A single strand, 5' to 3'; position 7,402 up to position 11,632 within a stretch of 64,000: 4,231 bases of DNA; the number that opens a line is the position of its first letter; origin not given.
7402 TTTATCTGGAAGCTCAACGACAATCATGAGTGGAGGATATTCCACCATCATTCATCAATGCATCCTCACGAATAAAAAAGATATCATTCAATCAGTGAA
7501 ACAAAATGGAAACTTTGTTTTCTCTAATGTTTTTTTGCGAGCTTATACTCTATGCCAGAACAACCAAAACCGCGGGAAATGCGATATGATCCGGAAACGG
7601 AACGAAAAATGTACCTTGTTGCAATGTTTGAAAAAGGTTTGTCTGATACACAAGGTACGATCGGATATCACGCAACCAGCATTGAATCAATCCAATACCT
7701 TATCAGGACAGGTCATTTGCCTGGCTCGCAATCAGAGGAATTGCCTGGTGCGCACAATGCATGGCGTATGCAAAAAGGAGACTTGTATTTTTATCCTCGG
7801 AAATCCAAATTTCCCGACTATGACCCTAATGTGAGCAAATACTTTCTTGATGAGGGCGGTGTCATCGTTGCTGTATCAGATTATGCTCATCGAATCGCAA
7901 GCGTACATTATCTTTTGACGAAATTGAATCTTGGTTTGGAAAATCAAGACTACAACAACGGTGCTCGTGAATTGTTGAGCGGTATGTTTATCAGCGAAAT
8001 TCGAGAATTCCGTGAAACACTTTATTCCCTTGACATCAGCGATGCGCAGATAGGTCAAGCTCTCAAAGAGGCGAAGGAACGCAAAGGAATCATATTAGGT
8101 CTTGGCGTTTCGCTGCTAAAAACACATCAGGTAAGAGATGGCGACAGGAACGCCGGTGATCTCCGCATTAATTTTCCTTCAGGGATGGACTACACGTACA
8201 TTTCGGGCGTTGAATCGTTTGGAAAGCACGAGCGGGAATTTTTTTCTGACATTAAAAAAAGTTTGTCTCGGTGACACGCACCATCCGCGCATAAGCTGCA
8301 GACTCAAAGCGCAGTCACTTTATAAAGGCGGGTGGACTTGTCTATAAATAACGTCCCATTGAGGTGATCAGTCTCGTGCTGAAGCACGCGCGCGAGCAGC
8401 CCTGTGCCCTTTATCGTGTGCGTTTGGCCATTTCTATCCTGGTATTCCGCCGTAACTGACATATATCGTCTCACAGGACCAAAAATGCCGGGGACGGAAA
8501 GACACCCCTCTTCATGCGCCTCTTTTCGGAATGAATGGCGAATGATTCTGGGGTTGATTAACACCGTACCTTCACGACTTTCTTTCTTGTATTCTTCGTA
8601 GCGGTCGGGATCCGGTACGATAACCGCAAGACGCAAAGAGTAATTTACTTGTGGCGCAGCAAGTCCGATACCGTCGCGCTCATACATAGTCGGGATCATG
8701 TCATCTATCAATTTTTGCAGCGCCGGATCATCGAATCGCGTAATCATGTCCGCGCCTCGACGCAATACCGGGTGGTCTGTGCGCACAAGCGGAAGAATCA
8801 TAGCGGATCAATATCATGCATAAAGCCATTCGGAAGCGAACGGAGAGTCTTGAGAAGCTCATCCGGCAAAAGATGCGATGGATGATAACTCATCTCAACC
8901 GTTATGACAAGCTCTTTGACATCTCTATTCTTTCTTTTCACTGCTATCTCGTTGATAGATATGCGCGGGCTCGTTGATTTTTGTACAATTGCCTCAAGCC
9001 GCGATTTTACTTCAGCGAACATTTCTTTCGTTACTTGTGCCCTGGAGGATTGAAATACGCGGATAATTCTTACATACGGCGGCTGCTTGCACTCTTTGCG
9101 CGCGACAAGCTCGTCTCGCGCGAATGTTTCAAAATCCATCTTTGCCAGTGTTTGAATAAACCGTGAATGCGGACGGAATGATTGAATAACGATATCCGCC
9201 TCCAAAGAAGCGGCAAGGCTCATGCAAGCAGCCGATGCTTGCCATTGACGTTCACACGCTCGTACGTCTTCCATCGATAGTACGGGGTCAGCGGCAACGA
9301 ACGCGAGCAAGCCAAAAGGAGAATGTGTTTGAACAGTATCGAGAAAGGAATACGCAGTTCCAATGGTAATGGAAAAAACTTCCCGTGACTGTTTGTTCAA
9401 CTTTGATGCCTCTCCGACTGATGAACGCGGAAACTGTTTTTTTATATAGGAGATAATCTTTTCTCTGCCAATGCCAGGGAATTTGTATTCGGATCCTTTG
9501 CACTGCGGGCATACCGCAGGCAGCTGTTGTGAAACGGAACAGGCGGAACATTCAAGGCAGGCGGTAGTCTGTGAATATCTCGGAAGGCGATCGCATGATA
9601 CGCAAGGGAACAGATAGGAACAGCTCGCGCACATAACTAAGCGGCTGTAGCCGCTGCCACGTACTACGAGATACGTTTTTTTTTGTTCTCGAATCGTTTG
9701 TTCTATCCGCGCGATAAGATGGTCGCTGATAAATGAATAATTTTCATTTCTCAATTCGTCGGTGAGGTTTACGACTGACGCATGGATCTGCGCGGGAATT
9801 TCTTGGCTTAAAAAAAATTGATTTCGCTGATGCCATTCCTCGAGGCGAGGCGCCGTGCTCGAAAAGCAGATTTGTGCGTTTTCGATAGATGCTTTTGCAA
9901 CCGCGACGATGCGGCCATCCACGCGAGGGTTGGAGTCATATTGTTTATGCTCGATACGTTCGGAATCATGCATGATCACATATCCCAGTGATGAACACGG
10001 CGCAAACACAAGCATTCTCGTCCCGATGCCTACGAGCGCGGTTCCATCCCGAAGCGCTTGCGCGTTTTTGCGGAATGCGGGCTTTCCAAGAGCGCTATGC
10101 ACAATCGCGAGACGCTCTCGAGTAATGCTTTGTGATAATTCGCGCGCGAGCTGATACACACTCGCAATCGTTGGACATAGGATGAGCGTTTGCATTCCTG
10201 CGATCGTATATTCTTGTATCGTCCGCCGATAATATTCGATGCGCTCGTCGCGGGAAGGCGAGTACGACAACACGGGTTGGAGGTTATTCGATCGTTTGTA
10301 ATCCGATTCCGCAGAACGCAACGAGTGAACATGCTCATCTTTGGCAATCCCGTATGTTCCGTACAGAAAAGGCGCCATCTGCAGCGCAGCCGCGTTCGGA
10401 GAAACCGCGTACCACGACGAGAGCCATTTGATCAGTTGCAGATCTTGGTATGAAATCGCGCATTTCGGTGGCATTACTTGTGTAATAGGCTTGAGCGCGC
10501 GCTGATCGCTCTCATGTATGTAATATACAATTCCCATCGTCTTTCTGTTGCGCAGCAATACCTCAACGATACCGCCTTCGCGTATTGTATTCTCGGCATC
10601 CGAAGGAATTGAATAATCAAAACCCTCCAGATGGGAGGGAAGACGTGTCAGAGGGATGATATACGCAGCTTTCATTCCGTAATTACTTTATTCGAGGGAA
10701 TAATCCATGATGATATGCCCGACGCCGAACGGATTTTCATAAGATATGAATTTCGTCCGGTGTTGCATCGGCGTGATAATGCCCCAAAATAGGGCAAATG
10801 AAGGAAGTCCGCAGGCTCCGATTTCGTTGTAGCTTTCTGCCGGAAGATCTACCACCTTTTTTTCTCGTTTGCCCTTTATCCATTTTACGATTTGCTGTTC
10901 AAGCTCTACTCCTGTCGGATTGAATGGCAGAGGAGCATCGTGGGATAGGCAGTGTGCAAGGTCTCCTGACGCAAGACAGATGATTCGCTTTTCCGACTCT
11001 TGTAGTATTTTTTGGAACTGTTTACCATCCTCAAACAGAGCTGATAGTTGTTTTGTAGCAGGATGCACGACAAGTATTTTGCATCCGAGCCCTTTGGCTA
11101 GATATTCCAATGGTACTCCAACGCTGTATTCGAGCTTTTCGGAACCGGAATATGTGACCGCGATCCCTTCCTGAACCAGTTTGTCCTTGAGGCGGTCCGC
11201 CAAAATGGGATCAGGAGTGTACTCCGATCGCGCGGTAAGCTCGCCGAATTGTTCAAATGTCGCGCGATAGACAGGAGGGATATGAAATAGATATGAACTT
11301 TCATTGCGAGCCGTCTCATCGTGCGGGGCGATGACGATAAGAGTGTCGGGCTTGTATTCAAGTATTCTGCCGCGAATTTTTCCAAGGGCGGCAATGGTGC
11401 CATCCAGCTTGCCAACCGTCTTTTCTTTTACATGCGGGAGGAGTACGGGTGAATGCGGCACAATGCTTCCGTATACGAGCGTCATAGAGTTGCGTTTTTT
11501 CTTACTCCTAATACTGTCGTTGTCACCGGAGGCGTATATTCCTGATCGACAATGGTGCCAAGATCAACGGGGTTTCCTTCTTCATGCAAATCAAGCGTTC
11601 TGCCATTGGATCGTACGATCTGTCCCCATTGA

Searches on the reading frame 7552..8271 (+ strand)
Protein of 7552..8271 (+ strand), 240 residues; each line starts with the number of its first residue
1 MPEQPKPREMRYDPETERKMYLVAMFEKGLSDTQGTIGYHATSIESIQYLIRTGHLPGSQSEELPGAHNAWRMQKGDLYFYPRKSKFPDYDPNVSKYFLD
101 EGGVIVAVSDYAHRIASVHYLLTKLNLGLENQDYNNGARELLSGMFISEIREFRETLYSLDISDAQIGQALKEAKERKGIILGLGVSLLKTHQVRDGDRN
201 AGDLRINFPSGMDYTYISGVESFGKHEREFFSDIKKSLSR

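Call 6: search_protein_families(library=pfam, proteins=[window:7552-8271:+], max_evalue=0.1)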
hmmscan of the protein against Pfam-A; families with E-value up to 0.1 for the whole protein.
window:7552-8271:+ (240 aa): 0 families

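Call 19: search_protein_families(library=ncbifam, proteins=[window:7552-8271:+], max_evalue=0.1)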
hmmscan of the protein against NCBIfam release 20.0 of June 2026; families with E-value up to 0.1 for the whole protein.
window:7552-8271:+ (240 aa): 0 families

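Call 56: search_protein_families(library=padloc, proteins=[window:7552-8271:+], max_evalue=0.01)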
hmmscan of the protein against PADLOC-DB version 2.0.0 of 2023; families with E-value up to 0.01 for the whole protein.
window:7552-8271:+ (240 aa): 0 families

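Call 81: find_encoding_contigs(protein=window:7552-8271:+, flank=10000, max_places=5)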
Protein window:7552-8271:+ (240 aa): no gene with exactly this product is on record in the collection.

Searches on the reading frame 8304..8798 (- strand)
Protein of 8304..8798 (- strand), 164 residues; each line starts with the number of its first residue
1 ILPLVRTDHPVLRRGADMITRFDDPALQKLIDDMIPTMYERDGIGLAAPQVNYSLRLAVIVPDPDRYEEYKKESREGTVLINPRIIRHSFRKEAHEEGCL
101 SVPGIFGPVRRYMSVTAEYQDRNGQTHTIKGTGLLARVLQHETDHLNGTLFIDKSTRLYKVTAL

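Call 21: search_protein_families(library=pfam, proteins=[window:8304-8798:-], max_evalue=0.001)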
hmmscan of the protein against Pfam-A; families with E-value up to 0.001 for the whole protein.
window:8304-8798:- (164 aa): 1 family
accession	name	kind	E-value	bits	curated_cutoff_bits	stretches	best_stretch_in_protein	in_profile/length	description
PF01327.26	Pep_deformylase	-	4.1e-51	173.1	22.8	1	2-158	2-153/156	Polypeptide deformylase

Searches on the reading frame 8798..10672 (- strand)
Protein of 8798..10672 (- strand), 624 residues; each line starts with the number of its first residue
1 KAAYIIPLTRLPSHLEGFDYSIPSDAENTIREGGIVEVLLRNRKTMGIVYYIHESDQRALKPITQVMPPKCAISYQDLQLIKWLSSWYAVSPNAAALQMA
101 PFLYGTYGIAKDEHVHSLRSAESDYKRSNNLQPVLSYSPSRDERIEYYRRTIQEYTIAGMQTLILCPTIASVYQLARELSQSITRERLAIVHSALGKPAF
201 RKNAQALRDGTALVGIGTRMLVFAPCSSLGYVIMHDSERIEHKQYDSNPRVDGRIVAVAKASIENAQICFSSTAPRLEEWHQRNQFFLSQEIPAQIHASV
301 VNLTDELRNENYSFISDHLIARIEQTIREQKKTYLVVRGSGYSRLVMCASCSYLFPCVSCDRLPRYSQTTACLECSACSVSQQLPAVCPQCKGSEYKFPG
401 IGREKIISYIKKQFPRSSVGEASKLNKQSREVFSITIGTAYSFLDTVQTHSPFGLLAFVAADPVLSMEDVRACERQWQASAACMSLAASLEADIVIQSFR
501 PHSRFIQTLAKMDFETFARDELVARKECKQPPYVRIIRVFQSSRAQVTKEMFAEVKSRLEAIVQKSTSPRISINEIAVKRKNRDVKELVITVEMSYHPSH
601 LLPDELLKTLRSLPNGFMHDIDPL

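Call 21: search_protein_families(library=pfam, proteins=[window:8798-10672:-], max_evalue=0.001)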
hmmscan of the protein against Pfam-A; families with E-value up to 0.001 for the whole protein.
window:8798-10672:- (624 aa): 2 families
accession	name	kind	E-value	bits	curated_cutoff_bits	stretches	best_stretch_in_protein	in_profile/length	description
PF17764.6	PriA_3primeBD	-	6.8e-13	48.7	22.7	1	17-101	11-96/96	3'DNA-binding domain (3'BD)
PF00270.35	DEAD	-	6.7e-05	23.1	26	1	156-276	42-163/167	DEAD/DEAH box helicase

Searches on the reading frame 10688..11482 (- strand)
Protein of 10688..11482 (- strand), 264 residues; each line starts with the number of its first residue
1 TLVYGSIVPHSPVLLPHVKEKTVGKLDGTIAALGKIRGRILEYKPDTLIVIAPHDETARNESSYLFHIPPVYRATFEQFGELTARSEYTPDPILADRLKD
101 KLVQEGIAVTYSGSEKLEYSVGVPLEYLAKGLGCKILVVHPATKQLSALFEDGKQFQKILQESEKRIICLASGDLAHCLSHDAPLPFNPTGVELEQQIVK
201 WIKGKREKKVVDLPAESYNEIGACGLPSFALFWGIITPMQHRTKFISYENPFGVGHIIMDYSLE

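Call 21: search_protein_families(library=pfam, proteins=[window:10688-11482:-], max_evalue=0.001)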
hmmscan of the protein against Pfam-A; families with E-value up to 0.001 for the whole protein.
window:10688-11482:- (264 aa): 1 family
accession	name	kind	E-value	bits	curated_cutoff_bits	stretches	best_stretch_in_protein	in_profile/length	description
PF02900.23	LigB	-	1.4e-22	80.5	26.3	1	7-255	4-265/269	Catalytic LigB subunit of aromatic ring-opening dioxygenase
